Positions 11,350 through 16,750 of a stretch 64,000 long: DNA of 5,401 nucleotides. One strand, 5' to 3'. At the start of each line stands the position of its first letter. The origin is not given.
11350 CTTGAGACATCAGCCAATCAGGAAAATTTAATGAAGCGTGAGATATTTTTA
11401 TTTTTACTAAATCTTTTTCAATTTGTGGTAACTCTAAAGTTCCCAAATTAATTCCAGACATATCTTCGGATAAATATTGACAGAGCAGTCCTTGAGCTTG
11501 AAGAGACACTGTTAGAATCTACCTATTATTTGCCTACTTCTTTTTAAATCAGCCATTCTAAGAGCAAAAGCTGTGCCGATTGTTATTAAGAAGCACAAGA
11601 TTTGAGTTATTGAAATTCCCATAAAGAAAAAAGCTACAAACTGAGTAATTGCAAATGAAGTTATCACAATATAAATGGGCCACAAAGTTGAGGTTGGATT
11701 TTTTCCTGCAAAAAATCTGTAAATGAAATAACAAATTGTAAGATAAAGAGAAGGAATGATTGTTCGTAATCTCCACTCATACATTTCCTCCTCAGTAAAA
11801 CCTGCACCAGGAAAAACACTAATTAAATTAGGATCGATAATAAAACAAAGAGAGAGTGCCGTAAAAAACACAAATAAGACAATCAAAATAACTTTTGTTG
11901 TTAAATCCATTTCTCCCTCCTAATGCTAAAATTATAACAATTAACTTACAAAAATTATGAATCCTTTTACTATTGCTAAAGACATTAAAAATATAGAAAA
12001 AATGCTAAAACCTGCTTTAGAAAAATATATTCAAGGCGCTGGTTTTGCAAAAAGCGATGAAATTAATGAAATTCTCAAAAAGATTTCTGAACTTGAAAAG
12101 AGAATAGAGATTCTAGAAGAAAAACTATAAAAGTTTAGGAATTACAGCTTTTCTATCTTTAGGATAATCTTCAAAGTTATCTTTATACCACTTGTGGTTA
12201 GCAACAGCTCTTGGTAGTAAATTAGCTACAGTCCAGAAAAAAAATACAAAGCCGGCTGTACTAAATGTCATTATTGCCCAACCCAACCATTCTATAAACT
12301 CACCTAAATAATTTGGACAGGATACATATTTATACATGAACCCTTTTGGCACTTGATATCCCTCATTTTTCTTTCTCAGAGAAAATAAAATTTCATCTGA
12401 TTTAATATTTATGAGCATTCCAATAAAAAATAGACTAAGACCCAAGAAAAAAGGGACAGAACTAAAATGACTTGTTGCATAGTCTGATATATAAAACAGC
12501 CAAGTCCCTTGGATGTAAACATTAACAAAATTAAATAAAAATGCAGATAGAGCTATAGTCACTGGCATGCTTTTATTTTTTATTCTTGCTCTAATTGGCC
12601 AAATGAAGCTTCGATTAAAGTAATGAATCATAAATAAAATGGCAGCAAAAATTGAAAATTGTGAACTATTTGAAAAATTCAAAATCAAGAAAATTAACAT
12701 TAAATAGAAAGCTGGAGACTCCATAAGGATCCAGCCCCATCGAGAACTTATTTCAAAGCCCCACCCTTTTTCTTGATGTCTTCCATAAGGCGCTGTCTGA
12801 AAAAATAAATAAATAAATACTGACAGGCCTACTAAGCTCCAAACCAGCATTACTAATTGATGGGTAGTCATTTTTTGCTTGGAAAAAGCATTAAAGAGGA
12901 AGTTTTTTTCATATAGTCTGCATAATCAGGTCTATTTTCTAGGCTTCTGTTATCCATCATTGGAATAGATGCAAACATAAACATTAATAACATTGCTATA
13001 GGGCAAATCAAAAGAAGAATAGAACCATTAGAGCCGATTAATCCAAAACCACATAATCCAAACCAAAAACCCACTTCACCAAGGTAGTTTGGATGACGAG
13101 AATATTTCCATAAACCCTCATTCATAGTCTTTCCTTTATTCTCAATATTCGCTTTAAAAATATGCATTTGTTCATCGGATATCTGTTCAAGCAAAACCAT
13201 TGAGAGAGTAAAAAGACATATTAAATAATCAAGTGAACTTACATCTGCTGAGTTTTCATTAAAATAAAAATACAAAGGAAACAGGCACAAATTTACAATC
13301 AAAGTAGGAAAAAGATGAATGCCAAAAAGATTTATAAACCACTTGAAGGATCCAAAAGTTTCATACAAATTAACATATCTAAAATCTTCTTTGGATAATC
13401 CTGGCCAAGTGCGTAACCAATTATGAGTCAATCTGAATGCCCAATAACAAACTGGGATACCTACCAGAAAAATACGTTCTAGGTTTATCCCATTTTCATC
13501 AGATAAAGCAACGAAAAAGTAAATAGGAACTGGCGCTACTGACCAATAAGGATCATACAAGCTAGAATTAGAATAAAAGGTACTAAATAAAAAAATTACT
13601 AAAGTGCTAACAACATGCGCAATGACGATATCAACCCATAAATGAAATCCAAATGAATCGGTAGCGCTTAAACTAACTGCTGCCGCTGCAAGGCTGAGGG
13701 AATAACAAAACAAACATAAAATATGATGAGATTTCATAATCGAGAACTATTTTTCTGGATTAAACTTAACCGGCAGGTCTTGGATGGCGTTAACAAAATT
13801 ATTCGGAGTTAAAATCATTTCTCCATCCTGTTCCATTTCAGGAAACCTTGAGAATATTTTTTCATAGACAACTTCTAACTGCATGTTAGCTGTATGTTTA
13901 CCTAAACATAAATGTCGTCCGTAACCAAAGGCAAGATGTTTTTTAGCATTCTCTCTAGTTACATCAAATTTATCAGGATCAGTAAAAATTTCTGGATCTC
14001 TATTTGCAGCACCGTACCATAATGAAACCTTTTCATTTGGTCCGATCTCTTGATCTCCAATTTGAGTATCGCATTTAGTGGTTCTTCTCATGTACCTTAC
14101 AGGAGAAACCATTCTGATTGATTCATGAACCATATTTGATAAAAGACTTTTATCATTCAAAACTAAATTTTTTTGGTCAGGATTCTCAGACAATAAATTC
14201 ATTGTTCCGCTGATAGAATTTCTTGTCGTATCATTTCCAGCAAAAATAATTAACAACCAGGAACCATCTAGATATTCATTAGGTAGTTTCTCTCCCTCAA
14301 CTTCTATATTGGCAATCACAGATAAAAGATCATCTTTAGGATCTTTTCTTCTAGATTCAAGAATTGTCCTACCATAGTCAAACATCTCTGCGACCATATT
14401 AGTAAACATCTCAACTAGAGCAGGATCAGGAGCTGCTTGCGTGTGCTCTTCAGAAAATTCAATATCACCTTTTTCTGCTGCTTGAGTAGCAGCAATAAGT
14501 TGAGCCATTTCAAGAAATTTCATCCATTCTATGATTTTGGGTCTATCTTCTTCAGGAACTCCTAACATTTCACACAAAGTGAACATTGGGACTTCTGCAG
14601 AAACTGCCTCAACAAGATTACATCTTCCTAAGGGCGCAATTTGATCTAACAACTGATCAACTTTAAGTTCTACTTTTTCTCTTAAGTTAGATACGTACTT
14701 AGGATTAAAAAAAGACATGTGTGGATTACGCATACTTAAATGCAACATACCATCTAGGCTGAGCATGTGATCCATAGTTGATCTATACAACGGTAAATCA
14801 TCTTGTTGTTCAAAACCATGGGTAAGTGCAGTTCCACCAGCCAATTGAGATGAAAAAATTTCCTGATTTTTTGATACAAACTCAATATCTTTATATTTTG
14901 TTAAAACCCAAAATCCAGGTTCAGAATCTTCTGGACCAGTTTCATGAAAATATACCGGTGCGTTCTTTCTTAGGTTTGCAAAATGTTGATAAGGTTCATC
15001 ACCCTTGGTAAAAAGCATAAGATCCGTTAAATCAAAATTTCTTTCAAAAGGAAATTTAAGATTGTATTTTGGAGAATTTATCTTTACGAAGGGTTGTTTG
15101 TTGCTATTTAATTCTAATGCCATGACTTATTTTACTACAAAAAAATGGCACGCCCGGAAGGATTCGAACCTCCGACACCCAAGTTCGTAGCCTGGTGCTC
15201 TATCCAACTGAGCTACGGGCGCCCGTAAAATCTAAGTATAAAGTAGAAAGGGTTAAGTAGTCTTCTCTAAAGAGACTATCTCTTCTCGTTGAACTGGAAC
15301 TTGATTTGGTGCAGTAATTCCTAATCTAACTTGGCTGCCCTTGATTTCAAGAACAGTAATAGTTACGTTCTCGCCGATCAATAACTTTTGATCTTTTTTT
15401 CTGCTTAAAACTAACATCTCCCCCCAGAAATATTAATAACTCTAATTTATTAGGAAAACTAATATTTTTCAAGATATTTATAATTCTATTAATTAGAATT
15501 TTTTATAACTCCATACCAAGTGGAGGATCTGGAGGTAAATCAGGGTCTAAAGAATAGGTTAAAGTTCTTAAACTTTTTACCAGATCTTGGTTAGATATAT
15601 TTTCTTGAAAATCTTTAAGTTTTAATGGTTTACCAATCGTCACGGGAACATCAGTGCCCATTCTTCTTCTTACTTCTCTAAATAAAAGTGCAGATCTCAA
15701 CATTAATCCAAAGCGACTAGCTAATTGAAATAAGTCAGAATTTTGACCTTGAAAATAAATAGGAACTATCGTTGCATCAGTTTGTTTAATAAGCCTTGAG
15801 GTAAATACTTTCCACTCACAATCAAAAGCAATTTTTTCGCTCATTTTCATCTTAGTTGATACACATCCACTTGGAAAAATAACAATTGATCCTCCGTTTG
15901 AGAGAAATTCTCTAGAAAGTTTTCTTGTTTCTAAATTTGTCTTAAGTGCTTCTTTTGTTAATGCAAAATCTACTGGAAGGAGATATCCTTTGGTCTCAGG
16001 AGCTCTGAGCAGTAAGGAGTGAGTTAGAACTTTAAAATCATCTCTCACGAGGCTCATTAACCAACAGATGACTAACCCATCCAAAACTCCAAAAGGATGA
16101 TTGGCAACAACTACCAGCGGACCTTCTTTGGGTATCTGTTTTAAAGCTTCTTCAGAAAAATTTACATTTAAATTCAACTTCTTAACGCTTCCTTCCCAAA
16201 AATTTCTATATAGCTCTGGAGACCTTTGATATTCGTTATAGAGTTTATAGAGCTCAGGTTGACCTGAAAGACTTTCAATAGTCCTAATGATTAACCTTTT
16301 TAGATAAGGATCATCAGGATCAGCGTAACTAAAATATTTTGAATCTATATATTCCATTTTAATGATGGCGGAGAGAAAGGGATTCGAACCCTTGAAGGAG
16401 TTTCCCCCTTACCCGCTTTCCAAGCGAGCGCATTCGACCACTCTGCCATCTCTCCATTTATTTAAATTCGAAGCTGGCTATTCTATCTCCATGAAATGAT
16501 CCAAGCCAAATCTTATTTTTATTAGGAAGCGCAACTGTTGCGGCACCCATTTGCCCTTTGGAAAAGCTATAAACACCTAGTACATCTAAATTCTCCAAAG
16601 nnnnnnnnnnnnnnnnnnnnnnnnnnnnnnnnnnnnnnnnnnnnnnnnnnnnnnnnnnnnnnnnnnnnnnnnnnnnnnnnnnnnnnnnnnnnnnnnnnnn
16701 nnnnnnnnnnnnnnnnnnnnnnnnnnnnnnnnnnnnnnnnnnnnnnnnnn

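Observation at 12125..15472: CYP153-like P450 without redox partners, in an operon with two steroid-5-alpha-reductase-fold membrane proteins directly behind csrA and tRNA-Arg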

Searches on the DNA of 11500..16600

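Call 83: search_rna_families(source=window, start=11500, end=16600, threshold=evalue, max_evalue=0.1)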
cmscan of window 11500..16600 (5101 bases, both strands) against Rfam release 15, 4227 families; matches with E-value up to 0.1: 4.
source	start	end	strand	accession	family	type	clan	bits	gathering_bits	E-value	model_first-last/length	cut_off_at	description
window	15149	15222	-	RF00005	tRNA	Gene; tRNA;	CL00001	62.5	29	3e-12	1-71/71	no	tRNA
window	16369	16455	-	RF00005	tRNA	Gene; tRNA;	CL00001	58.2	29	4.5e-11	1-71/71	no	tRNA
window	16369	16420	+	RF04351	Plastid-psbl-rps4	Cis-reg;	-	30.8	68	0.0014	1-53/53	no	Plastid-psbl-rps4 3UTR RNA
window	15148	15222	+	RF04354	Plastid-ycf2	Cis-reg;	-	26.6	65.7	0.023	1-75/75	no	Plastid-ycf2 5UTR RNA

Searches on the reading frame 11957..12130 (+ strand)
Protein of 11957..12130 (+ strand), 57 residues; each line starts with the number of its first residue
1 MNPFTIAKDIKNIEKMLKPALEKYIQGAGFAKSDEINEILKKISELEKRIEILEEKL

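Call 14: search_protein_families(library=pfam, proteins=[window:11957-12130:+], max_evalue=0.001)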
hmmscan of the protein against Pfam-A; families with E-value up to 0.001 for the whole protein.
window:11957-12130:+ (57 aa): 0 families
